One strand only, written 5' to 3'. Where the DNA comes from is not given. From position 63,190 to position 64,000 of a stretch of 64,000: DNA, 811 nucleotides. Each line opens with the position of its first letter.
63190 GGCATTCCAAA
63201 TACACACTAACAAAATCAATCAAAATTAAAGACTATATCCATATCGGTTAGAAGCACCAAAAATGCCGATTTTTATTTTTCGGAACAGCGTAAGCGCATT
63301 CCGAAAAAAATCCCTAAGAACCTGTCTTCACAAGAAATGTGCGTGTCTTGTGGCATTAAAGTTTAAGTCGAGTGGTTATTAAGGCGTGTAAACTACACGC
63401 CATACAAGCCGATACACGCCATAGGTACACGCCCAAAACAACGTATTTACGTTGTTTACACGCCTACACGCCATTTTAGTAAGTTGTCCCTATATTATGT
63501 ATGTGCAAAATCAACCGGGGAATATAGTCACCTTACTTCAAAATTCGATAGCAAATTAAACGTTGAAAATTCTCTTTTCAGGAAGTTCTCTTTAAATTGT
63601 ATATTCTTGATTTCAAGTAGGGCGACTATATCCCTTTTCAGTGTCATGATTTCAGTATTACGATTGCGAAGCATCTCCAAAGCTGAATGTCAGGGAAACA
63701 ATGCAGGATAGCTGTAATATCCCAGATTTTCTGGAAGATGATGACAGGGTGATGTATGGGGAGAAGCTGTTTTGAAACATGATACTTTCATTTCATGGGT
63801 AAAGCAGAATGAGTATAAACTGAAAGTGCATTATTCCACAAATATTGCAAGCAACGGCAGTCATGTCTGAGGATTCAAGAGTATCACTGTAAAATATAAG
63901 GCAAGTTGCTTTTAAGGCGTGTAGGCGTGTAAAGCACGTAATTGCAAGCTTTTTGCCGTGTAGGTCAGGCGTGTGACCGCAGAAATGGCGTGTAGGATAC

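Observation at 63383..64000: Mirror-symmetric arms each carrying five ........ 8-mers at identical offsets around a 443-bp AT-rich core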

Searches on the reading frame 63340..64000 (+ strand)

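Call 62: search_protein_families(library=pfam, proteins=[L139:73-1359:+, L139:6804-7055:+, L139:7048-7257:+, L139:7371-8909:+, L139:1625-4153:-], max_evalue=0.001)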
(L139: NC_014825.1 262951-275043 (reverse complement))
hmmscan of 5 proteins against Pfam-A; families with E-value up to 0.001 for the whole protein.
L139:73-1359:+ (428 aa): 1 family
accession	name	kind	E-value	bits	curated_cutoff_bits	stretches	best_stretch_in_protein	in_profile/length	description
PF03432.20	Relaxase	-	1.9e-22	80.4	24.6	1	48-165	18-132/132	MobA/VirD2-like, nuclease domain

L139:6804-7055:+ (83 aa): 0 families

L139:7048-7257:+ (69 aa): 0 families

L139:7371-8909:+ (512 aa): 3 families
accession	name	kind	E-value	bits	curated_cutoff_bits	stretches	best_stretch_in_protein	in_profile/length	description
PF00239.26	Resolvase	-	1.8e-34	119.3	23.3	1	20-167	1-143/145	Resolvase, N terminal domain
PF07508.19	Recombinase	-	1.5e-26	93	21.1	1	191-295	1-100/102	Recombinase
PF13408.12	Zn_ribbon_recom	-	4.4e-10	40.2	25.3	1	308-362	1-56/58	Recombinase zinc beta ribbon domain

L139:1625-4153:- (842 aa): 0 families
